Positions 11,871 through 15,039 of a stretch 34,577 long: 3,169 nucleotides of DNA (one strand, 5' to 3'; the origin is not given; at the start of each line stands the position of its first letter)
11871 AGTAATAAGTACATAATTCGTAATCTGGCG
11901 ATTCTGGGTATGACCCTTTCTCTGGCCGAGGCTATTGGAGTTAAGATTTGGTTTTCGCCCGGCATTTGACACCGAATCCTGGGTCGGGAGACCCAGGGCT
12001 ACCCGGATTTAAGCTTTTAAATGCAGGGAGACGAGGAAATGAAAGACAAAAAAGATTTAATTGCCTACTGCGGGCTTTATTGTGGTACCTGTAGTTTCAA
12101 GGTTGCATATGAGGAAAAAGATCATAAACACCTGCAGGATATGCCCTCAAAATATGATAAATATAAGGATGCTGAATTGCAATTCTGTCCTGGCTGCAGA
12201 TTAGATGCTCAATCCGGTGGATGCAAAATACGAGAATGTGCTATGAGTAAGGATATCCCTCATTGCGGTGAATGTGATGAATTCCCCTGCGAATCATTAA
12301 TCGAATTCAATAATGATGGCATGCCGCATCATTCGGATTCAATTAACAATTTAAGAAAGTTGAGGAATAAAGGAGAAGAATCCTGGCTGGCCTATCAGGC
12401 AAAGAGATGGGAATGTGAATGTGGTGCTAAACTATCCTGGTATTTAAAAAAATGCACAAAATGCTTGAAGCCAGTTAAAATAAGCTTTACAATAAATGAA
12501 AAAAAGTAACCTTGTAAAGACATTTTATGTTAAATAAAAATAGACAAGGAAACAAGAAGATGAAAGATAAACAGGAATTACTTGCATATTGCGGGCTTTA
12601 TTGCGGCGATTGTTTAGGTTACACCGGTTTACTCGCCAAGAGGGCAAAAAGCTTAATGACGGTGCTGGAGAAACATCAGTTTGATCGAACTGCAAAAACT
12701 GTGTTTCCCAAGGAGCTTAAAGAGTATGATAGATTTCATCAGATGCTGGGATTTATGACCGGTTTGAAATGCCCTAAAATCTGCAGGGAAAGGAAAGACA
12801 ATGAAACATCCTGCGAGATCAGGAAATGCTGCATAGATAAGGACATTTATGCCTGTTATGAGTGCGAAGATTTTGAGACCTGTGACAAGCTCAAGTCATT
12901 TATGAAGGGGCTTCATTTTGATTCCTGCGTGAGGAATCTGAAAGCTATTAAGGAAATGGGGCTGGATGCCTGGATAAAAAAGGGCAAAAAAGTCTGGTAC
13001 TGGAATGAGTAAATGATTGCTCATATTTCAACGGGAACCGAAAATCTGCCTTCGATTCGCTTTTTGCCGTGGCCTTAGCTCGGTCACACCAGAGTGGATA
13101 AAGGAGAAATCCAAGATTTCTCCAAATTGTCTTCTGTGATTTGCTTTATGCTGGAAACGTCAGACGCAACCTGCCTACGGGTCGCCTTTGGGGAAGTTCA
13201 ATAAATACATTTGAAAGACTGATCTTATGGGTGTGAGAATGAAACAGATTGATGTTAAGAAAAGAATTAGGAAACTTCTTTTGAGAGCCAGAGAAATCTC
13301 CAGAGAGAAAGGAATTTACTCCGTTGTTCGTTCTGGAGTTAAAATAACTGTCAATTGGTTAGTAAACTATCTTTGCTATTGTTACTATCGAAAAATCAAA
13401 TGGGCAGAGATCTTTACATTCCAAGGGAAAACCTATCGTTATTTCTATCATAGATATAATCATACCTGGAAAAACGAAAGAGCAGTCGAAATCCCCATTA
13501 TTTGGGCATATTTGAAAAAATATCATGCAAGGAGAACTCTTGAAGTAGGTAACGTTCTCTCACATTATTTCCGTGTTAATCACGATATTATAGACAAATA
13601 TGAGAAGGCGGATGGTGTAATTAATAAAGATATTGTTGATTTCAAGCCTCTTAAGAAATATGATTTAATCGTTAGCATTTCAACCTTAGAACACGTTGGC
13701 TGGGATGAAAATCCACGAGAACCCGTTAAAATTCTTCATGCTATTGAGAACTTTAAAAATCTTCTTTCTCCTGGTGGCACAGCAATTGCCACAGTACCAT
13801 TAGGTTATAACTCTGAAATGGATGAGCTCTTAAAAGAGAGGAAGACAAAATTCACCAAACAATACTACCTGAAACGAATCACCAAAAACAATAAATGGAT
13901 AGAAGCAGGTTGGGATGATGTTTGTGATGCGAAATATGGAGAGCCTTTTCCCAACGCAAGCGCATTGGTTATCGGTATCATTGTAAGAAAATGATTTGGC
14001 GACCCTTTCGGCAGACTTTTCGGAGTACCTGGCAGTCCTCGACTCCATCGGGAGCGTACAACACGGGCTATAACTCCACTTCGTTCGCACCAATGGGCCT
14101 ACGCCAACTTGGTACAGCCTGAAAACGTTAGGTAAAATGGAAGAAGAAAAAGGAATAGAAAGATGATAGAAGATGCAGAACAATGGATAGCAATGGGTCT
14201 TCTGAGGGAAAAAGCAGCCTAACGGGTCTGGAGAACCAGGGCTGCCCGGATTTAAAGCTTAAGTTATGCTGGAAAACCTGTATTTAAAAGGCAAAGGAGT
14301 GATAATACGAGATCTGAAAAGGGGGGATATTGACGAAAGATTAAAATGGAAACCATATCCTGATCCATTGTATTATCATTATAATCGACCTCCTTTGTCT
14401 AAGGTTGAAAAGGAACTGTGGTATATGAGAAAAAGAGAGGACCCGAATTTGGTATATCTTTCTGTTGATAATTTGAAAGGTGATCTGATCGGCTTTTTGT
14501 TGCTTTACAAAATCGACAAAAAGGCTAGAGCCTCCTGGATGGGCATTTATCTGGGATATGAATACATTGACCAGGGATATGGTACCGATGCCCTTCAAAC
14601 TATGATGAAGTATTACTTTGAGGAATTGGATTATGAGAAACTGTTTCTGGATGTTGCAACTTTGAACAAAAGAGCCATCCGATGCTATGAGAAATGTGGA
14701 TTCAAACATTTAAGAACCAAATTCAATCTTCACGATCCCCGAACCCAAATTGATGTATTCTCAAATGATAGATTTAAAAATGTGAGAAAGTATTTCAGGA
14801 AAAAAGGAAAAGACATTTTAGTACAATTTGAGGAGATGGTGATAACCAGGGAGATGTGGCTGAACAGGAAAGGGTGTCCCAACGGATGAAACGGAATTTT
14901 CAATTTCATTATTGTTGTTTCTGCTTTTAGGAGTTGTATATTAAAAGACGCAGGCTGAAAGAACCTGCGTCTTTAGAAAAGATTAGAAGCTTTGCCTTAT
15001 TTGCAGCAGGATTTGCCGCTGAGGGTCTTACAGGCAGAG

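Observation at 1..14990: Eleven co-oriented, unrelated gene units punctuated by one oriented repeat family: an integron-like cassette array with no integrase in view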

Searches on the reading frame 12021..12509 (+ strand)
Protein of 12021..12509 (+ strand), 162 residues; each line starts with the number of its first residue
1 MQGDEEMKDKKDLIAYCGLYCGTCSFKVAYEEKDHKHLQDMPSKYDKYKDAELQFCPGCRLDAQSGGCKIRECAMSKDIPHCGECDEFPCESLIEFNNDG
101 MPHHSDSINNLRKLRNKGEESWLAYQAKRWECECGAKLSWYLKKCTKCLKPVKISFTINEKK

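Call 8: search_protein_families(library=pfam, proteins=[window:12021-12509:+], max_evalue=0.01)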
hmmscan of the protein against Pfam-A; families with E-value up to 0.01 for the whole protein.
window:12021-12509:+ (162 aa): 1 family
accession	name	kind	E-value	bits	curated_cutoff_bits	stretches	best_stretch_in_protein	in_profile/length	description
PF12675.12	DUF3795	-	3.5e-15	56.7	22.6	1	14-93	2-81/83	Protein of unknown function (DUF3795)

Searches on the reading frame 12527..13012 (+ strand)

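Call 8: search_protein_families(library=pfam, proteins=[window:12527-13012:+], max_evalue=0.01)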
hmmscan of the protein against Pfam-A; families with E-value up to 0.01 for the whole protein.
window:12527-13012:+ (161 aa): 1 family
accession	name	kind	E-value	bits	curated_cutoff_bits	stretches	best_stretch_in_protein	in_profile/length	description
PF12675.12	DUF3795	-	2.4e-10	41.2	22.6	1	19-123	2-82/83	Protein of unknown function (DUF3795)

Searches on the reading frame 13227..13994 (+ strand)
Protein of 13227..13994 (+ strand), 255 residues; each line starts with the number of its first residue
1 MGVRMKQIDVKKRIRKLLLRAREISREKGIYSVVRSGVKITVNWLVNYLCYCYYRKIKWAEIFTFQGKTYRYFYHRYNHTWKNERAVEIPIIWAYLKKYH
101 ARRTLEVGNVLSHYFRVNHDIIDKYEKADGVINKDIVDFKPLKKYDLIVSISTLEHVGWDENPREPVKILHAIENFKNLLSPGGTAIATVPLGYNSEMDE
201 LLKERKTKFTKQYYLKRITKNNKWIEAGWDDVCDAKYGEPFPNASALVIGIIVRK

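Call 8: search_protein_families(library=pfam, proteins=[window:13227-13994:+], max_evalue=0.01)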
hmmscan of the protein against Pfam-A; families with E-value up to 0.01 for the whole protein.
window:13227-13994:+ (255 aa): 2 families
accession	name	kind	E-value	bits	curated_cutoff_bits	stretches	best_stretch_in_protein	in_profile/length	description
PF13489.12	Methyltransf_23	-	0.00012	22.3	27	1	123-202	51-129/164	Methyltransferase domain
PF08242.18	Methyltransf_12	-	0.00089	20.4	30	1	138-185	60-97/98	Methyltransferase domain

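Call 21: find_encoding_contigs(protein=window:13227-13994:+, flank=10000, max_places=10)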
Protein window:13227-13994:+ (255 aa): 5 contigs read that carry it; 5 places shown.
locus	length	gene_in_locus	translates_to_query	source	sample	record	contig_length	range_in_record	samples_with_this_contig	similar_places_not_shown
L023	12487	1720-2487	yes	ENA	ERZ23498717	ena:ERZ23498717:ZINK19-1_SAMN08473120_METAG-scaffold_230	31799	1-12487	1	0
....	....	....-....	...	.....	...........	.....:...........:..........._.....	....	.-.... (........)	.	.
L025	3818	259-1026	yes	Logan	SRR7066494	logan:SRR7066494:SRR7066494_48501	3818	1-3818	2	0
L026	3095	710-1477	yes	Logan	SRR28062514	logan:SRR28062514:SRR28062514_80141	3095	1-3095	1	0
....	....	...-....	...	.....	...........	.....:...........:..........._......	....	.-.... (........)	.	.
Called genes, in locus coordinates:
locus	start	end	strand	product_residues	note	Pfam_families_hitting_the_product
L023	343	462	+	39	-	-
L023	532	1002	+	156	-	PF12675:DUF3795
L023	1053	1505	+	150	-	PF12675:DUF3795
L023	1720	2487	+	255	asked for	-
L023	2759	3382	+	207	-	PF13302:Acetyltransf_3, PF13420:Acetyltransf_4 (weak), PF00583:Acetyltransf_1, PF13523:Acetyltransf_8 (weak), PF13508:Acetyltransf_7 (weak)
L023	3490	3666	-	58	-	-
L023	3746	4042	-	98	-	PF12840:HTH_20, PF13412:HTH_24 (weak), PF01022:HTH_5, PF21476:PF0610-like_N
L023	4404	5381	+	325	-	-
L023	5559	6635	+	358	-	PF01734:Patatin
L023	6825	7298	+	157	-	PF01842:ACT (faint), PF13840:ACT_7, PF22468:ACT_9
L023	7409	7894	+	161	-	PF00857:Isochorismatase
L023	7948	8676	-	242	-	PF01872:RibD_C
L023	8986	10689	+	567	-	PF19289:PmbA_TldD_3rd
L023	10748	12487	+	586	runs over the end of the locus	PF19289:PmbA_TldD_3rd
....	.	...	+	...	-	?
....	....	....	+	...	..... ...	-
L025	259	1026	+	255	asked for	-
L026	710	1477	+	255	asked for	-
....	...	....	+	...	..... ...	-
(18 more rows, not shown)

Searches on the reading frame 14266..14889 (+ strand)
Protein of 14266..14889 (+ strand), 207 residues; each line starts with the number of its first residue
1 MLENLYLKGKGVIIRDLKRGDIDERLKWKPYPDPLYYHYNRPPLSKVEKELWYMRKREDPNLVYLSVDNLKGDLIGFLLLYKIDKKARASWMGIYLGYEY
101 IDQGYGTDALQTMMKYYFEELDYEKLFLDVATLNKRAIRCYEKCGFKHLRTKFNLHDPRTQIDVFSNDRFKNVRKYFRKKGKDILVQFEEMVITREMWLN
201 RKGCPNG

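Call 8: search_protein_families(library=pfam, proteins=[window:14266-14889:+], max_evalue=0.01)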
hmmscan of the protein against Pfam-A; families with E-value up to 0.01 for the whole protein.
window:14266-14889:+ (207 aa): 5 families
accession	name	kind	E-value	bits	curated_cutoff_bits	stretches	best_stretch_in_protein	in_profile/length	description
PF13302.13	Acetyltransf_3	-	3.5e-16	60.6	25.4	1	13-147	3-138/138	Acetyltransferase (GNAT) domain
PF00583.31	Acetyltransf_1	-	5.2e-16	59.4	20.7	1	45-146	22-116/116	Acetyltransferase (GNAT) family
PF13420.13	Acetyltransf_4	-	2.6e-07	31.2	24.3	1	59-151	46-139/155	Acetyltransferase (GNAT) domain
PF13508.13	Acetyltransf_7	-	7.9e-06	26.6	27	1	68-147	10-83/84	Acetyltransferase (GNAT) domain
PF13523.12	Acetyltransf_8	-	1.6e-05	25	27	1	99-150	90-141/145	Acetyltransferase (GNAT) domain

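Call 22: find_homologous_proteins(query=window:14266-14889:+, max_evalue=1e-20)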
Query window:14266-14889:+ (207 aa): 146 proteins with E <= 1e-20 among 276 candidates; the best 120 are listed.
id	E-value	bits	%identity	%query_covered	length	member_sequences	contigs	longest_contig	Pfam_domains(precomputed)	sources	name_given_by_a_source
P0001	1.4e-138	478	100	100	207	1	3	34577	PF13420.14,PF13302.14,PF13508.14,PF13523.13,PF00583.32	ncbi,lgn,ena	ncbi:MAG: GNAT family N-acetyltransferase [Candidatus Zixiibacteriota bacterium]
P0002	1.4e-118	412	86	100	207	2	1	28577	PF13420.14,PF13302.14,PF13508.14,PF13523.13,PF00583.32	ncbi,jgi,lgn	-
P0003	1.1e-115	403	83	100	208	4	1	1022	PF13420.14,PF13302.14,PF00583.32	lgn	-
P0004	2.1e-114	399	83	100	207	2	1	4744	PF13420.14,PF13302.14,PF13523.13,PF00583.32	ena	-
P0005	4.0e-113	394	83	100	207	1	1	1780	PF13420.14,PF13302.14,PF00583.32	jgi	jgi:RimJ/RimL family protein N-acetyltransferase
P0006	7.1e-109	381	80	98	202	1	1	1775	PF13420.14,PF13302.14,PF13523.13,PF00583.32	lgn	-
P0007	7.8e-109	380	78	100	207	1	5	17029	PF13420.14,PF13302.14,PF13508.14,PF00583.32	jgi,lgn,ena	-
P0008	6.4e-108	377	79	98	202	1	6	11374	PF13420.14,PF13302.14,PF13523.13,PF00583.32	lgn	-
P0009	8.8e-107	374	79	98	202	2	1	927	PF13420.14,PF13302.14,PF13523.13,PF00583.32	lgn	-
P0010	1.3e-106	373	77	98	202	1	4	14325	PF13420.14,PF13302.14,PF13523.13,PF00583.32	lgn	-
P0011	3.6e-105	368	81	94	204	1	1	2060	PF13420.14,PF13302.14,PF13508.14,PF13523.13,PF00583.32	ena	-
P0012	3.2e-104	365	75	100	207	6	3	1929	PF13420.14,PF13302.14,PF00583.32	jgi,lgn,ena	-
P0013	3.1e-102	359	74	98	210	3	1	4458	PF13420.14,PF13302.14,PF13508.14,PF13523.13,PF00583.32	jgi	-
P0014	2.3e-97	343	72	100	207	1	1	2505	PF13420.14,PF13302.14,PF00583.32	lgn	-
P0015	3.4e-82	293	60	98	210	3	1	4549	PF13420.14,PF13302.14,PF00583.32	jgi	jgi:diamine N-acetyltransferase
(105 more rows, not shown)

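Call 23: find_encoding_contigs(protein=P0002, flank=10000, max_places=4)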
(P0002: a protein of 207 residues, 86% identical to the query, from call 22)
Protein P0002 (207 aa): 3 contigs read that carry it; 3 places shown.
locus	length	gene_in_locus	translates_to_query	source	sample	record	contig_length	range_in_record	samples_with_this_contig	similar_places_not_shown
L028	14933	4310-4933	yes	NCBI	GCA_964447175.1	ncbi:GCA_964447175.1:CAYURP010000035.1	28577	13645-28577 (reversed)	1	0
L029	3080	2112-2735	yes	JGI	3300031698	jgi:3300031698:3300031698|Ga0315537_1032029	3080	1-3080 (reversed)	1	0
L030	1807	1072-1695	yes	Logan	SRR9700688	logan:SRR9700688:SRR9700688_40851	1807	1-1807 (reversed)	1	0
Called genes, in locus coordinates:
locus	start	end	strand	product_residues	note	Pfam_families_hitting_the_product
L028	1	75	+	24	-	?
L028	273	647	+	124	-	PF02635:DsrE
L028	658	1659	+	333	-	PF00005:ABC_tran, PF13304:AAA_21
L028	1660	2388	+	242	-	PF01061:ABC2_membrane, PF12698:ABC2_membrane_3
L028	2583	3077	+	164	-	PF13302:Acetyltransf_3, PF13420:Acetyltransf_4, PF13673:Acetyltransf_10, PF00583:Acetyltransf_1, PF13508:Acetyltransf_7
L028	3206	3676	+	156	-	PF12675:DUF3795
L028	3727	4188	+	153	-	PF12675:DUF3795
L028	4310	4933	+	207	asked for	PF13302:Acetyltransf_3, PF13420:Acetyltransf_4, PF13523:Acetyltransf_8 (faint), PF00583:Acetyltransf_1, PF13508:Acetyltransf_7 (faint)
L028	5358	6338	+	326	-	PF14371:DUF4412 (weak)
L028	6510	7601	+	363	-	PF01734:Patatin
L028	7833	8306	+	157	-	PF01842:ACT (faint), PF13840:ACT_7, PF22468:ACT_9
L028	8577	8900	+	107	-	PF00857:Isochorismatase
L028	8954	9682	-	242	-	PF01872:RibD_C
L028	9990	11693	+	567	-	PF19289:PmbA_TldD_3rd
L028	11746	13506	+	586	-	PF19289:PmbA_TldD_3rd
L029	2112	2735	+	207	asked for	PF13302:Acetyltransf_3, PF13420:Acetyltransf_4, PF13523:Acetyltransf_8 (faint), PF00583:Acetyltransf_1, PF13508:Acetyltransf_7 (faint)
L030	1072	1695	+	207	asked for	PF13302:Acetyltransf_3, PF13420:Acetyltransf_4, PF13523:Acetyltransf_8 (faint), PF00583:Acetyltransf_1, PF13508:Acetyltransf_7 (faint)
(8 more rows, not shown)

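Call 24: find_encoding_contigs(protein=P0007, flank=10000, max_places=5)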
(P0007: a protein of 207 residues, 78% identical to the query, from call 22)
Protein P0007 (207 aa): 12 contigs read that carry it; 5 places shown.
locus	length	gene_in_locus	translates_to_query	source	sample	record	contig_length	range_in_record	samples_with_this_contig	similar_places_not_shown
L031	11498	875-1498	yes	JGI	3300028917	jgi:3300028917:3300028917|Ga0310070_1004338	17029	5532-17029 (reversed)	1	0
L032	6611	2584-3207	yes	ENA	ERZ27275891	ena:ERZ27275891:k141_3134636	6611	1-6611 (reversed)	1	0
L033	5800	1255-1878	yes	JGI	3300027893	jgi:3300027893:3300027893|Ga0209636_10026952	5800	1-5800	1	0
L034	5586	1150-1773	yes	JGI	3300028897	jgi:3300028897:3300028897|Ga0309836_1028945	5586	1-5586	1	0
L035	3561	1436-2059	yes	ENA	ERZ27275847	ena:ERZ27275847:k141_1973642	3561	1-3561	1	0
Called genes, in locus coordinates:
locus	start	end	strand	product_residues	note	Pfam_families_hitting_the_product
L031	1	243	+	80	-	?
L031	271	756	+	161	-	PF12675:DUF3795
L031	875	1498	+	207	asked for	PF13302:Acetyltransf_3, PF00583:Acetyltransf_1, PF13420:Acetyltransf_4 (weak), PF13508:Acetyltransf_7 (weak)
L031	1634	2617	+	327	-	-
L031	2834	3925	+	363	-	PF01734:Patatin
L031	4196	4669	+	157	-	PF01842:ACT (weak), PF22468:ACT_9 (weak), PF13840:ACT_7, PF22468:ACT_9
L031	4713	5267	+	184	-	PF00857:Isochorismatase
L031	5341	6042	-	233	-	PF01872:RibD_C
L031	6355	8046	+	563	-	PF19290:PmbA_TldD_2nd (faint), PF19289:PmbA_TldD_3rd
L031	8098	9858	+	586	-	PF19289:PmbA_TldD_3rd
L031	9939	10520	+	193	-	PF08901:DUF1847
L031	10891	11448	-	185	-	PF05683:Fumerase_C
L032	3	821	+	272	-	?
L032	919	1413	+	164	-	PF13302:Acetyltransf_3 (weak), PF00583:Acetyltransf_1, PF13420:Acetyltransf_4 (weak), PF13673:Acetyltransf_10, PF13508:Acetyltransf_7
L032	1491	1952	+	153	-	PF12675:DUF3795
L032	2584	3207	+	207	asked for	PF13302:Acetyltransf_3, PF00583:Acetyltransf_1, PF13420:Acetyltransf_4 (weak), PF13508:Acetyltransf_7 (weak)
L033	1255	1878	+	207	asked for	PF13302:Acetyltransf_3, PF00583:Acetyltransf_1, PF13420:Acetyltransf_4 (weak), PF13508:Acetyltransf_7 (weak)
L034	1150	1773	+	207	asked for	PF13302:Acetyltransf_3, PF00583:Acetyltransf_1, PF13420:Acetyltransf_4 (weak), PF13508:Acetyltransf_7 (weak)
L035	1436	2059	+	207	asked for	PF13302:Acetyltransf_3, PF00583:Acetyltransf_1, PF13420:Acetyltransf_4 (weak), PF13508:Acetyltransf_7 (weak)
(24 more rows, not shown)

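Call 25: find_encoding_contigs(protein=P0010, flank=10000, max_places=5)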
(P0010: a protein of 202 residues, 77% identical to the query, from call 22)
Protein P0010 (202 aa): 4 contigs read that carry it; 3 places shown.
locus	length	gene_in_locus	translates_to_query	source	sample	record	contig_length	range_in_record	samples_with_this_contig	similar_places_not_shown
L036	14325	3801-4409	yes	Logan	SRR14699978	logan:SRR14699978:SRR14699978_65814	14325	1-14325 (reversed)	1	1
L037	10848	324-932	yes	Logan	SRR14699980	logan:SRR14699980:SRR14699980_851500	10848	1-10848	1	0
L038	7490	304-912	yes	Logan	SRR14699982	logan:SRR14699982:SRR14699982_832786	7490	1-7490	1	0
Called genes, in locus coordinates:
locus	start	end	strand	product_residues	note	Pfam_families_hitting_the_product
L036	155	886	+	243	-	PF13489:Methyltransf_23, PF03848:TehB (weak), PF08241:Methyltransf_11, PF08242:Methyltransf_12, PF13649:Methyltransf_25, PF13847:Methyltransf_31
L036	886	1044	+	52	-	-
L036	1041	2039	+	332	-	PF00561:Abhydrolase_1, PF12697:Abhydrolase_6, PF00326:Peptidase_S9 (faint), PF12146:Hydrolase_4, PF08386:Abhydrolase_4 (weak)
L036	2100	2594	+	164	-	PF13673:Acetyltransf_10, PF00583:Acetyltransf_1, PF13420:Acetyltransf_4 (weak), PF13508:Acetyltransf_7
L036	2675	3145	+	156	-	PF12675:DUF3795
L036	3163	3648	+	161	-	PF12675:DUF3795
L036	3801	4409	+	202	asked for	PF13302:Acetyltransf_3, PF13420:Acetyltransf_4 (weak), PF00583:Acetyltransf_1, PF13523:Acetyltransf_8 (faint)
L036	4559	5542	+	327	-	-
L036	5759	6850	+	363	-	PF01734:Patatin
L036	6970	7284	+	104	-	PF18765:Polbeta, PF01909:NTP_transf_2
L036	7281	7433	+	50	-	PF05168:HEPN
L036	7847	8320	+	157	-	PF01842:ACT (weak), PF22468:ACT_9 (weak), PF13840:ACT_7, PF22468:ACT_9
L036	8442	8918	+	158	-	PF00857:Isochorismatase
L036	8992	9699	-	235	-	PF01872:RibD_C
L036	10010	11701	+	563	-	PF19289:PmbA_TldD_3rd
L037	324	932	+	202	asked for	PF13302:Acetyltransf_3, PF13420:Acetyltransf_4 (weak), PF00583:Acetyltransf_1, PF13523:Acetyltransf_8 (faint)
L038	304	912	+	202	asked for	PF13302:Acetyltransf_3, PF13420:Acetyltransf_4 (weak), PF00583:Acetyltransf_1, PF13523:Acetyltransf_8 (faint)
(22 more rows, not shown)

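Call 26: find_encoding_contigs(protein=P0008, flank=10000, max_places=5)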
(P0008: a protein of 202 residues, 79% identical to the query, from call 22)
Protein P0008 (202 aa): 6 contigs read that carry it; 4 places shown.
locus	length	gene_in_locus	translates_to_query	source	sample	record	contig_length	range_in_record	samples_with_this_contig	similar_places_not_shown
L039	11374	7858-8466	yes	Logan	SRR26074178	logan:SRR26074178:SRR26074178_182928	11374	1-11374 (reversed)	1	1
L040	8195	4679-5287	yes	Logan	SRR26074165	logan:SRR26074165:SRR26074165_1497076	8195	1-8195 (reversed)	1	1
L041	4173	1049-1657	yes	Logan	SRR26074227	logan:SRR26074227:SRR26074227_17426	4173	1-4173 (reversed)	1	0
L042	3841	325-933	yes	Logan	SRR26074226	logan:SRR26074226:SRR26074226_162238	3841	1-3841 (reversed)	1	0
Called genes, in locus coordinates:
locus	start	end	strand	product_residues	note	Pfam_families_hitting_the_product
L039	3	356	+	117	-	?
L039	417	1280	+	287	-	PF13365:Trypsin_2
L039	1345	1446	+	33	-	-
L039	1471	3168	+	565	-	PF16286:DUF4932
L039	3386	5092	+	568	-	PF00999:Na_H_Exchanger, PF02254:TrkA_N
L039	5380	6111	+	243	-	PF13489:Methyltransf_23, PF01209:Ubie_methyltran (faint), PF03848:TehB (weak), PF08241:Methyltransf_11, PF08242:Methyltransf_12, PF13649:Methyltransf_25, PF13847:Methyltransf_31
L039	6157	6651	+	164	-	PF13302:Acetyltransf_3, PF13420:Acetyltransf_4 (weak), PF00583:Acetyltransf_1, PF13673:Acetyltransf_10, PF13508:Acetyltransf_7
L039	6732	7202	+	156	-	PF12675:DUF3795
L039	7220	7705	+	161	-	PF12675:DUF3795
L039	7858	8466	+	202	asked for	PF13302:Acetyltransf_3, PF13420:Acetyltransf_4 (weak), PF00583:Acetyltransf_1, PF13523:Acetyltransf_8 (weak)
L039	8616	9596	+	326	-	-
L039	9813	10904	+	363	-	PF01734:Patatin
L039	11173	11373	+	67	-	?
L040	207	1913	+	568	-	PF00999:Na_H_Exchanger, PF02254:TrkA_N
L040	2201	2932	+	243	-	PF13489:Methyltransf_23, PF01209:Ubie_methyltran (faint), PF03848:TehB (weak), PF08241:Methyltransf_11, PF08242:Methyltransf_12, PF13649:Methyltransf_25, PF13847:Methyltransf_31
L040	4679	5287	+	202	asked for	PF13302:Acetyltransf_3, PF13420:Acetyltransf_4 (weak), PF00583:Acetyltransf_1, PF13523:Acetyltransf_8 (weak)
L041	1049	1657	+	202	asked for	PF13302:Acetyltransf_3, PF13420:Acetyltransf_4 (weak), PF00583:Acetyltransf_1, PF13523:Acetyltransf_8 (weak)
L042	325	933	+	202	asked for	PF13302:Acetyltransf_3, PF13420:Acetyltransf_4 (weak), PF00583:Acetyltransf_1, PF13523:Acetyltransf_8 (weak)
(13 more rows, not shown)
